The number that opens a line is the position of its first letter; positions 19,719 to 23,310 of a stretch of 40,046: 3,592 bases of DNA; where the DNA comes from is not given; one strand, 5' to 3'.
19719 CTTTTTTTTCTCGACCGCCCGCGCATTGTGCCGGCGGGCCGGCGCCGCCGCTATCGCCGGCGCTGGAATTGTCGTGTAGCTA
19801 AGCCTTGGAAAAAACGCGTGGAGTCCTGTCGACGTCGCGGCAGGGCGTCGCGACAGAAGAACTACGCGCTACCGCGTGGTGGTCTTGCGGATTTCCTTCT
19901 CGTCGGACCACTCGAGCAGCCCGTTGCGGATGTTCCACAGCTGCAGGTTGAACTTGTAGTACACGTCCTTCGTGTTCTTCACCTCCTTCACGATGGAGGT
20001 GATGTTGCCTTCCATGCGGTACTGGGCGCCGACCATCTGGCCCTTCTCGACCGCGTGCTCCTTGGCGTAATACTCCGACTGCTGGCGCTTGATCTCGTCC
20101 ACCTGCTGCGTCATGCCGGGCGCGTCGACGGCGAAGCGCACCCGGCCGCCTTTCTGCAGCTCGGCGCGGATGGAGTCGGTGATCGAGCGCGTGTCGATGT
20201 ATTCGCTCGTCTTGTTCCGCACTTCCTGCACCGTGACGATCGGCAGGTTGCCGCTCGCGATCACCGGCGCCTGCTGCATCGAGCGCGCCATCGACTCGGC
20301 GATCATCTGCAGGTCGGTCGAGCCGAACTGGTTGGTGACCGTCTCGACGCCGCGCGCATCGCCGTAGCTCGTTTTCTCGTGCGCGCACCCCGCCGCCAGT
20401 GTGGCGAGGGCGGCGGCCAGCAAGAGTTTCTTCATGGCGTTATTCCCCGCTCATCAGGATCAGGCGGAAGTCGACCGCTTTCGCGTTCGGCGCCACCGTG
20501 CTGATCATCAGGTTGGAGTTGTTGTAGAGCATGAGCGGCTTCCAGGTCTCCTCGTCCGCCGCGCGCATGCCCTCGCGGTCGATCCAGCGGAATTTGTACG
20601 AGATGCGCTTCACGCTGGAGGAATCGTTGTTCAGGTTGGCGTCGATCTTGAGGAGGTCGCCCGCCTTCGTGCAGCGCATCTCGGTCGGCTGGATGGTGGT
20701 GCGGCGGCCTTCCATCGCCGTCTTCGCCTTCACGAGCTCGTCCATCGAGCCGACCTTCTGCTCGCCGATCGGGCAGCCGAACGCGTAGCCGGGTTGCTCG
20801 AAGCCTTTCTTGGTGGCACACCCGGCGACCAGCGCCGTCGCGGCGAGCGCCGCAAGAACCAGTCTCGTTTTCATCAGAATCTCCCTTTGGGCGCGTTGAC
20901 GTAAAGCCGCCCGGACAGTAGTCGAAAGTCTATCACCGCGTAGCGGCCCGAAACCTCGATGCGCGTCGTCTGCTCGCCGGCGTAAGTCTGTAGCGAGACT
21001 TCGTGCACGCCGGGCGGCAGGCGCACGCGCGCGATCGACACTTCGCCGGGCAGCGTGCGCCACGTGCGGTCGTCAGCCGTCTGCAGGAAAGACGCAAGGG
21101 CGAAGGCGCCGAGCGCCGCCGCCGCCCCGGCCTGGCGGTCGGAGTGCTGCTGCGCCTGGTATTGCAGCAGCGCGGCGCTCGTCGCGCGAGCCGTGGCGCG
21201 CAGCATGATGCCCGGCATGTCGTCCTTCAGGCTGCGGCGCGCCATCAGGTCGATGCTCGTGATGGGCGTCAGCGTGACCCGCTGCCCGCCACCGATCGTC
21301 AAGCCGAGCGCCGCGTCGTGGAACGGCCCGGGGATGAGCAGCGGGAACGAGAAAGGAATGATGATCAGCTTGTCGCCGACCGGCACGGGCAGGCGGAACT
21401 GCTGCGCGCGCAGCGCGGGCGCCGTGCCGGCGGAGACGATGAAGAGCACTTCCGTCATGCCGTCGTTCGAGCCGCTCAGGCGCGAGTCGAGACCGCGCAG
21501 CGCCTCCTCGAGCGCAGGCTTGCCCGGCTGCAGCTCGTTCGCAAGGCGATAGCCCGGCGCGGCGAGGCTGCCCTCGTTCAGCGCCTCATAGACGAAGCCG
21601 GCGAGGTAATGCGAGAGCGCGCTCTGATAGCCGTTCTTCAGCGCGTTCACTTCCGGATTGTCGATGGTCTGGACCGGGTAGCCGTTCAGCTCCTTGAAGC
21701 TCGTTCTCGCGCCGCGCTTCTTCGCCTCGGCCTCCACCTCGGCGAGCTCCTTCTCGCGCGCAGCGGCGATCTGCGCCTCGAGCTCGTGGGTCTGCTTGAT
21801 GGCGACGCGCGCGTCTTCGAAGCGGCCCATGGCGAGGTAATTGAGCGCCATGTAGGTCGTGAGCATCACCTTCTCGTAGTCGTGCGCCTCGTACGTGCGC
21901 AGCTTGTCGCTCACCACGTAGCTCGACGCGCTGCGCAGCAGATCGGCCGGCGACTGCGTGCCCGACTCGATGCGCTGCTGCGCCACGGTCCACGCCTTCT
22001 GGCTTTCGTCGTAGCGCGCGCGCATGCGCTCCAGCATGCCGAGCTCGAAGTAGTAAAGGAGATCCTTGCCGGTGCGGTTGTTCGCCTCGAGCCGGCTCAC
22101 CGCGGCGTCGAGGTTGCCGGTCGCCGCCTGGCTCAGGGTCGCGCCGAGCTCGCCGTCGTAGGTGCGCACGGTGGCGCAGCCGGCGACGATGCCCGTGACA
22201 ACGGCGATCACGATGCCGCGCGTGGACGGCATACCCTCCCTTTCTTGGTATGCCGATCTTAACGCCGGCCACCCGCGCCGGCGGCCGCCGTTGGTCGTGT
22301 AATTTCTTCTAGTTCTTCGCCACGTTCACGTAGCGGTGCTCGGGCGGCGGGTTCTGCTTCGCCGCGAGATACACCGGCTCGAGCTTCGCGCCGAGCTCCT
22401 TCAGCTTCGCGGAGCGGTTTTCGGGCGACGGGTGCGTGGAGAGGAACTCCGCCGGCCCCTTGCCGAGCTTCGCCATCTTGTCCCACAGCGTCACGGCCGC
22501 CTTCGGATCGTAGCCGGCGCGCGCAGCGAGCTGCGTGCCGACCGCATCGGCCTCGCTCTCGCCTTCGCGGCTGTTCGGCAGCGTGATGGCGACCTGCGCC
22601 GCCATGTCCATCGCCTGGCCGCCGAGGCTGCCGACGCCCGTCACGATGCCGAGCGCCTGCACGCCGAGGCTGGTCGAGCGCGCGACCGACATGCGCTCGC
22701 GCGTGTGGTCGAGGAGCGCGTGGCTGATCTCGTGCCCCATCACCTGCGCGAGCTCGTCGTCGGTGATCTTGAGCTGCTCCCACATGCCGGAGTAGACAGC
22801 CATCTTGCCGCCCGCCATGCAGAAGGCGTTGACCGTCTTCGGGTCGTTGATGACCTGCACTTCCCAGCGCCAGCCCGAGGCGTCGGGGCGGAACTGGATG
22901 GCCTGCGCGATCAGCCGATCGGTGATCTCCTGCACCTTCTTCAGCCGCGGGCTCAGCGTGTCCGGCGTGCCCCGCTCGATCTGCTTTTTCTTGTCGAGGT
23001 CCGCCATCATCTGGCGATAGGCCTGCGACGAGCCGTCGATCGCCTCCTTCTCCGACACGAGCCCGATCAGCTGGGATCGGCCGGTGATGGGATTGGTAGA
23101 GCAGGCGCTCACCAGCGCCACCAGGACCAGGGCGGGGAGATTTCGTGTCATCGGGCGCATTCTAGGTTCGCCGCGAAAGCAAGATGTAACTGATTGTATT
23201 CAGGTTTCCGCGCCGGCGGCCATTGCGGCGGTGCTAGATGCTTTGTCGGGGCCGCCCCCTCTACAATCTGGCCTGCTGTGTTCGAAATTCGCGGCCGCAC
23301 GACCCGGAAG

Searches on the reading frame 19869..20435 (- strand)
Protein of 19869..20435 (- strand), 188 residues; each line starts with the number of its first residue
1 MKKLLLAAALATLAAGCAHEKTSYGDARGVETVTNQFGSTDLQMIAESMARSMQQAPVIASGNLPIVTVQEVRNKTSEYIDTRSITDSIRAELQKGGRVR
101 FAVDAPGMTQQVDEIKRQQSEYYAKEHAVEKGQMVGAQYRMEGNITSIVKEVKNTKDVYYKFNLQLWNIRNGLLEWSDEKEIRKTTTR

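Call 10: search_protein_families(library=pfam, proteins=[window:19869-20435:-], max_evalue=0.01)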
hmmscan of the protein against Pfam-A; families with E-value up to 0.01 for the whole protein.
window:19869-20435:- (188 aa): 2 families
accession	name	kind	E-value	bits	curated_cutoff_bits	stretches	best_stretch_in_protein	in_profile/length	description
PF13036.11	LpoB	-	1.7e-41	141.9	22.3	1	41-182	1-147/147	Peptidoglycan-synthase activator LpoB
PF11684.13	DUF3280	-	0.00018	22.2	30.1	1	82-185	29-121/138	Protein of unknown function (DUF2380)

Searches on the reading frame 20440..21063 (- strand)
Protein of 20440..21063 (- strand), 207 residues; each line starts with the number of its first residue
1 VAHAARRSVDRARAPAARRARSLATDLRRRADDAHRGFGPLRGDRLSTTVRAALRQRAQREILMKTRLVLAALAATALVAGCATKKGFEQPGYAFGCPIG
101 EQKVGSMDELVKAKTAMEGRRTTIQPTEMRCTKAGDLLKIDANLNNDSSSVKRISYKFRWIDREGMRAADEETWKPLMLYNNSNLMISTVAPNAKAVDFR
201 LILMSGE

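Call 10: search_protein_families(library=pfam, proteins=[window:20440-21063:-], max_evalue=0.01)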
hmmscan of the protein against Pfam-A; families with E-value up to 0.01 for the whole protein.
window:20440-21063:- (207 aa): 1 family
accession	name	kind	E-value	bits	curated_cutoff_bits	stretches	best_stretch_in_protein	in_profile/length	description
PF07233.18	DUF1425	-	3.6e-18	65.7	28.3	1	123-203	13-94/96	Protein of unknown function (DUF1425)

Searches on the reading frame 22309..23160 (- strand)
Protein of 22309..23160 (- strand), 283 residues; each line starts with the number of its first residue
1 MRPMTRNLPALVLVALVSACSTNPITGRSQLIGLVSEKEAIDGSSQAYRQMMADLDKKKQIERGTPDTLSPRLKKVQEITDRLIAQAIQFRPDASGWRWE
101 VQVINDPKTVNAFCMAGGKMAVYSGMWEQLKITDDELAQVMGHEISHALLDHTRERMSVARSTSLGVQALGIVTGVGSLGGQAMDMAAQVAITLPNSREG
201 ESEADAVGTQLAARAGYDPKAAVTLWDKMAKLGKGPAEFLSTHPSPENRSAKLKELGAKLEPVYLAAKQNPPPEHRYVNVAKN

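Call 58: search_protein_families(library=pfam, proteins=[window:22309-23160:-], max_evalue=0.000001)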
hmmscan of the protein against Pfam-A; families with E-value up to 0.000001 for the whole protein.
window:22309-23160:- (283 aa): 1 family
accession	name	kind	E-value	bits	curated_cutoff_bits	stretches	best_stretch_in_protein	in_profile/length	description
PF01435.24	Peptidase_M48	-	7.2e-36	124.2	20.3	1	74-255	5-184/186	Peptidase family M48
